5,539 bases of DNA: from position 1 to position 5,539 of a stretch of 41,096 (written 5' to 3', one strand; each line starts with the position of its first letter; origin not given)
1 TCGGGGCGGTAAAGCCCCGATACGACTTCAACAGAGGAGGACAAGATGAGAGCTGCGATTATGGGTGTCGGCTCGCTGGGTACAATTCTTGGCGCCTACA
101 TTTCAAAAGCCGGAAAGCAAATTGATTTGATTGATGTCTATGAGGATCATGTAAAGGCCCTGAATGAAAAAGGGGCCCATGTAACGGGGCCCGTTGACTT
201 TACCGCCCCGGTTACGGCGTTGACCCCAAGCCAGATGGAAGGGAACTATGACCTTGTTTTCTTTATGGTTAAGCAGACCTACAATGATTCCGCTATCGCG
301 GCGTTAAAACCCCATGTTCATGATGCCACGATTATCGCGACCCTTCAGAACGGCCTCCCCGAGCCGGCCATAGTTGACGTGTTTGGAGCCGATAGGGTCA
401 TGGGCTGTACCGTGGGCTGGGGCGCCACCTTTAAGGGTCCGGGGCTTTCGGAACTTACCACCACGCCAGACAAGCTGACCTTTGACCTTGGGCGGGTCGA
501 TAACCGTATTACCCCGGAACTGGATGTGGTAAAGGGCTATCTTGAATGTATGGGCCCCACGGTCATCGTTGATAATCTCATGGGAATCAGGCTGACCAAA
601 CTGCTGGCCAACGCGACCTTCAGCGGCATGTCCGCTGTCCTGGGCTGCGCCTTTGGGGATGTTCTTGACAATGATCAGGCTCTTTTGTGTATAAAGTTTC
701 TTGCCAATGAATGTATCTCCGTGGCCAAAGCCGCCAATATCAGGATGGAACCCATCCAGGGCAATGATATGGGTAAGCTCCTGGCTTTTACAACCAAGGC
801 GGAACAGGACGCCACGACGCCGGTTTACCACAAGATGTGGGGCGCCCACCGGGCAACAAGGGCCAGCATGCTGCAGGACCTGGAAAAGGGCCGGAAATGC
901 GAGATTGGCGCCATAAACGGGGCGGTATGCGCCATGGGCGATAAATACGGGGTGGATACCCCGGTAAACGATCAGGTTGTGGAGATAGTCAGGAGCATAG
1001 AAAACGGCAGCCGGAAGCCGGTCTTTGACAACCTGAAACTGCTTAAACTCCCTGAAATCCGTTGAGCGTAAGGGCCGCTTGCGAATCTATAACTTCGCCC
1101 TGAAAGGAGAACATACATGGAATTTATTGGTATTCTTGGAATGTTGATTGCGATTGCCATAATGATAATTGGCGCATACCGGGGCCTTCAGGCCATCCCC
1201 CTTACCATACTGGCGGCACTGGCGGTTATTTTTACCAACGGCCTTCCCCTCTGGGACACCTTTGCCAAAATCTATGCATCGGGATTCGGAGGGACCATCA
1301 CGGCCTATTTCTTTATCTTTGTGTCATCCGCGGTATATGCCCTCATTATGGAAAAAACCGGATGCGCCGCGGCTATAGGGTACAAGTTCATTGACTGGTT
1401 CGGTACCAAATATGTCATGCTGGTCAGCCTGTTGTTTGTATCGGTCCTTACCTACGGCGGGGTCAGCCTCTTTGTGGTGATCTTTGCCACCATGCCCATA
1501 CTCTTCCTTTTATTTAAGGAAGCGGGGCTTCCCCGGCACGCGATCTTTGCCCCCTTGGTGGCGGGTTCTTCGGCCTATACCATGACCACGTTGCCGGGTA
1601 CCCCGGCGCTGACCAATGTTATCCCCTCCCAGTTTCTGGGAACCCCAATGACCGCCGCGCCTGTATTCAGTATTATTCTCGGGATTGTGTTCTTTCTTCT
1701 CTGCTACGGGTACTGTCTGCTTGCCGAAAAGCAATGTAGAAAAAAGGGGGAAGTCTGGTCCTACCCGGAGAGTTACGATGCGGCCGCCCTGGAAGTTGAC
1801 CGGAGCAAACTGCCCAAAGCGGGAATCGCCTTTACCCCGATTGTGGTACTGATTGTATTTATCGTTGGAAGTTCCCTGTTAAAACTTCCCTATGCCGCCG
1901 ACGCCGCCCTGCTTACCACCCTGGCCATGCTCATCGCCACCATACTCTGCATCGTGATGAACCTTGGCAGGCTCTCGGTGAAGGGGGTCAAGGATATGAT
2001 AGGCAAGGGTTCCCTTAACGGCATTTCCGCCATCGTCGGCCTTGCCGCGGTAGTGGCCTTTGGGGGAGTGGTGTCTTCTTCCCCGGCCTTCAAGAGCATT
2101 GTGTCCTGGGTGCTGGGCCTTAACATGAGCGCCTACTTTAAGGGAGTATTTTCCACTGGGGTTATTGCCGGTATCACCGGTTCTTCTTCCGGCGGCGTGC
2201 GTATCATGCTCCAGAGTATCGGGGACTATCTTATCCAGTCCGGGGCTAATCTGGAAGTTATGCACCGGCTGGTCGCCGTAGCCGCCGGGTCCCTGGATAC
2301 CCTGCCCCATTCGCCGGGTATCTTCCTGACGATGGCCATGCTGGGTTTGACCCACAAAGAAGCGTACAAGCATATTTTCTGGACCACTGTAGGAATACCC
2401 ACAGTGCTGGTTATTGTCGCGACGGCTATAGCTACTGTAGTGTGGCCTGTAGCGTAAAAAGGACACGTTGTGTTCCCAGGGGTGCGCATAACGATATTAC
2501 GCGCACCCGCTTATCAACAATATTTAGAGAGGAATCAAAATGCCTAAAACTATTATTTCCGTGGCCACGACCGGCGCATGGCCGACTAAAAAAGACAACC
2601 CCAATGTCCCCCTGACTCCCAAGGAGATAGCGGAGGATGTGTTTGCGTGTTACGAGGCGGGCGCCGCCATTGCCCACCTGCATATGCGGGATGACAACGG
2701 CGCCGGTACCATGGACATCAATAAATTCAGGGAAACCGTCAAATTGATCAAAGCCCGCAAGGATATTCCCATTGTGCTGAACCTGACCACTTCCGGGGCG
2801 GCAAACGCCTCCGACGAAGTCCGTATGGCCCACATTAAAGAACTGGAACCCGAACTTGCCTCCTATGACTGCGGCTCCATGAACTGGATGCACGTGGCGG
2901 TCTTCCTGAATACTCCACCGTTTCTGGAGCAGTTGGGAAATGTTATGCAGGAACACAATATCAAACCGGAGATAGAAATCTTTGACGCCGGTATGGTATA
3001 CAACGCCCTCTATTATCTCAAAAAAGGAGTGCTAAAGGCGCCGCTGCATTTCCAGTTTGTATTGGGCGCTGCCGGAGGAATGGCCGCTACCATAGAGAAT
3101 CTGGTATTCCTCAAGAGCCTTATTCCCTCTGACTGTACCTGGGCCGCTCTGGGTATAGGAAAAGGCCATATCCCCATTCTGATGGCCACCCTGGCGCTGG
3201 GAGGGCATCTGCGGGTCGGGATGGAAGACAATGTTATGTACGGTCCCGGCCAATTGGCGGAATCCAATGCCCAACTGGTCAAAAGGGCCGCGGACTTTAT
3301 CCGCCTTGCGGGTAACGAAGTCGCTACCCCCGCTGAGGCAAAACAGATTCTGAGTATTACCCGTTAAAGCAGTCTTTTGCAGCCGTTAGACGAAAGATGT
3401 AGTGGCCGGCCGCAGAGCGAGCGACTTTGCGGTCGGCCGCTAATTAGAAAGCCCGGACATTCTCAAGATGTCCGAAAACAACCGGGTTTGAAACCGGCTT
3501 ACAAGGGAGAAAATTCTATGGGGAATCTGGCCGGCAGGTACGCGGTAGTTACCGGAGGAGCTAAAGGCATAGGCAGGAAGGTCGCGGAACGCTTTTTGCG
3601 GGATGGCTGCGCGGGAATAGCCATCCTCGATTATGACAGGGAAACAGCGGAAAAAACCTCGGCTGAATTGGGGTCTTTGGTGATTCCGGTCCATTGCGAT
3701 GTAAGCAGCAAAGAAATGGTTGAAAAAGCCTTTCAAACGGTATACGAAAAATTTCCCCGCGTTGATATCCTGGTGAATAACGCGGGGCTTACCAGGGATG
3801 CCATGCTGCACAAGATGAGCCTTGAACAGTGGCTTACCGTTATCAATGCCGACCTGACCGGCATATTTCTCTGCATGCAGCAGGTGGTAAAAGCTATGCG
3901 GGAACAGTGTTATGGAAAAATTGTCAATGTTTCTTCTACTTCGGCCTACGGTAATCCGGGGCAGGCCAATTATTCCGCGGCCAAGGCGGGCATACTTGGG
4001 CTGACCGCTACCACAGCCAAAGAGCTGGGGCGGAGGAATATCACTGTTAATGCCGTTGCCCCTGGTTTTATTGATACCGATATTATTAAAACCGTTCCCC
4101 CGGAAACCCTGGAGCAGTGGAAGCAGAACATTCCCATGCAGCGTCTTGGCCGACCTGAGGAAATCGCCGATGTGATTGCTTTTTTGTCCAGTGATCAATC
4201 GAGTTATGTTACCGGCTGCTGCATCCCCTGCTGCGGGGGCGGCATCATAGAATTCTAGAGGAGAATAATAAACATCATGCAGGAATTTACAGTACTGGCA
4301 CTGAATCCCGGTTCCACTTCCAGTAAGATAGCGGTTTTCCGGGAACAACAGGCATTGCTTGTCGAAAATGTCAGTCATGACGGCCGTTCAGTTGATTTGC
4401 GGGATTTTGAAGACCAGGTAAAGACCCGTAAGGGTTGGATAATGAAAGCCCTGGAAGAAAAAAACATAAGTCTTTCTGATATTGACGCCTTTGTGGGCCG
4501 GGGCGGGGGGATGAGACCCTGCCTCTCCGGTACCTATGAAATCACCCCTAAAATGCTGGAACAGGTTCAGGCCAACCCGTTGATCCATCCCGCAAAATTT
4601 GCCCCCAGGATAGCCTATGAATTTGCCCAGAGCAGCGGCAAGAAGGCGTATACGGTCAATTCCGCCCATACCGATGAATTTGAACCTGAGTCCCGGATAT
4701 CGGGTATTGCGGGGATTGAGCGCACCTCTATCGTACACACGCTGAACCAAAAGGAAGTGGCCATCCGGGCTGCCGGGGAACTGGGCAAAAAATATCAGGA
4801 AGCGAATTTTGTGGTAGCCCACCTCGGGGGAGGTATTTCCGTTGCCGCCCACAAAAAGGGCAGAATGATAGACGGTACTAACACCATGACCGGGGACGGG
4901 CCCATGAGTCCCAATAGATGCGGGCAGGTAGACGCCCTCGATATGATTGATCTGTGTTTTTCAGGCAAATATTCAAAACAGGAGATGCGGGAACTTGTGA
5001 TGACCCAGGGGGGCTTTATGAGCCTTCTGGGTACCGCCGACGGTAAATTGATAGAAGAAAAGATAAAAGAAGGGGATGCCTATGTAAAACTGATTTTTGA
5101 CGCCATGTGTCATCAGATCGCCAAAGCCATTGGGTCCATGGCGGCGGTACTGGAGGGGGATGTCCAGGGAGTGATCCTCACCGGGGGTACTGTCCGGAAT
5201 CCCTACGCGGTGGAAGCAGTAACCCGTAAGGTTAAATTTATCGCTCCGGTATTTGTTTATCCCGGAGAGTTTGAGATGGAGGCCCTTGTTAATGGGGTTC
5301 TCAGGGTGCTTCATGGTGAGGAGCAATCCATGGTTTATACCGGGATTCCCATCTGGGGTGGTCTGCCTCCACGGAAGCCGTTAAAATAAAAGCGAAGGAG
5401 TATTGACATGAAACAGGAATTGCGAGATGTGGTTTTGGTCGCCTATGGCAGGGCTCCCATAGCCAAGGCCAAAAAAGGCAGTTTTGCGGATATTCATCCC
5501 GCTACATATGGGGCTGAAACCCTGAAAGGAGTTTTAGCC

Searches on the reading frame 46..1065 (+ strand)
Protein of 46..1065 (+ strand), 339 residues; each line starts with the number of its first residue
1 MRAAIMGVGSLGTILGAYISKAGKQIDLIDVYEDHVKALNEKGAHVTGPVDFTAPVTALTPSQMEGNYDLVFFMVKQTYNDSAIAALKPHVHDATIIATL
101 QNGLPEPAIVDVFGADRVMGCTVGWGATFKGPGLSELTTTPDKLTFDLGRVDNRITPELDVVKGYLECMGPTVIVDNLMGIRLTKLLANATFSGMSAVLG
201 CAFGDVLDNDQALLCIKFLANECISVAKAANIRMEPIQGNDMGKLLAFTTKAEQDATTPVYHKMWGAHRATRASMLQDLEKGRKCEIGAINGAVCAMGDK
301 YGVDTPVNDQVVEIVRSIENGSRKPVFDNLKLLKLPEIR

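Call 6: search_protein_families(library=pfam, proteins=[window:46-1065:+], max_evalue=0.00001)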
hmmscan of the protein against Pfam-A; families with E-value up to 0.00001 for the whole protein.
window:46-1065:+ (339 aa): 2 families
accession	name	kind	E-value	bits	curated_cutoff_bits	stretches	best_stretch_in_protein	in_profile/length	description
PF08546.17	ApbA_C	-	1.4e-28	100.2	22.7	1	177-319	1-125/125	Ketopantoate reductase PanE/ApbA C terminal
PF02558.23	ApbA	-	2.3e-27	95.9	22.2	1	4-146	2-145/150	Ketopantoate reductase PanE/ApbA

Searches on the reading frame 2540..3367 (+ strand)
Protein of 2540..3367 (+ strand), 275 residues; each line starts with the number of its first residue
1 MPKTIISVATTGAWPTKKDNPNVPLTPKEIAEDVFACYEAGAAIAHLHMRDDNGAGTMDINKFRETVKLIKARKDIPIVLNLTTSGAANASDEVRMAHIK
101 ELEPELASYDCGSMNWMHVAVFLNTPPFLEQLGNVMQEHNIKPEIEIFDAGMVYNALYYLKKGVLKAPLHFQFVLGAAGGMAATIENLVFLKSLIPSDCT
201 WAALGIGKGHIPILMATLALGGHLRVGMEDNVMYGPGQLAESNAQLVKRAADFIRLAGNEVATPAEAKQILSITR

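Call 6: search_protein_families(library=pfam, proteins=[window:2540-3367:+], max_evalue=0.00001)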
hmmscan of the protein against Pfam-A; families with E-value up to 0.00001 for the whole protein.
window:2540-3367:+ (275 aa): 1 family
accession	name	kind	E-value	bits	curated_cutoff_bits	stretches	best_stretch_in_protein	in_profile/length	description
PF05853.18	BKACE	-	5.6e-104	347.8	24.8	1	3-272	1-273/274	beta-keto acid cleavage enzyme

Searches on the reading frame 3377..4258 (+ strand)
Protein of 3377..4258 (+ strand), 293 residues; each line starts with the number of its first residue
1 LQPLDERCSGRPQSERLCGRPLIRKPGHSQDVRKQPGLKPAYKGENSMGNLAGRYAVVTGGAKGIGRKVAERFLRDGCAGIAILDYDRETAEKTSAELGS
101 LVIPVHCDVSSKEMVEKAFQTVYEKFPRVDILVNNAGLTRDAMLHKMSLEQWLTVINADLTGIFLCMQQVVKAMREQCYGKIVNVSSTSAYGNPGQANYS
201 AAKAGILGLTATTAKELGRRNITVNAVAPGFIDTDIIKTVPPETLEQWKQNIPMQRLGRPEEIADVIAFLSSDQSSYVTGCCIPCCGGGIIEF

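Call 6: search_protein_families(library=pfam, proteins=[window:3377-4258:+], max_evalue=0.00001)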
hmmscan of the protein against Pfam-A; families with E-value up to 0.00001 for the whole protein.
window:3377-4258:+ (293 aa): 3 families
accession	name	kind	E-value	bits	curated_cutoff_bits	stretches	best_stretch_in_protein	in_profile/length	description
PF13561.12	adh_short_C2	-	7e-64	216.1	27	1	62-288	3-234/236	Enoyl-(Acyl carrier protein) reductase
PF00106.31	adh_short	-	1.4e-56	191.5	26.6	1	55-240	2-190/195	short chain dehydrogenase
PF08659.16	KR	-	1.9e-20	74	22.6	1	57-211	4-161/180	KR domain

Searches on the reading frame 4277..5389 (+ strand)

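Call 6: search_protein_families(library=pfam, proteins=[window:4277-5389:+], max_evalue=0.00001)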
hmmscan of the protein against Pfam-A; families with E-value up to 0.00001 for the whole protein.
window:4277-5389:+ (370 aa): 2 families
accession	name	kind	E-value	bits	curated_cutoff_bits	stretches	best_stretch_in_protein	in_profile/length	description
PF00871.23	Acetate_kinase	-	3.7e-21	75.7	22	1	154-319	178-347/392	Acetokinase family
PF01869.26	BcrAD_BadFG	-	2.7e-07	30.8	31.5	0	263-320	188-245/271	BadF/BadG/BcrA/BcrD ATPase family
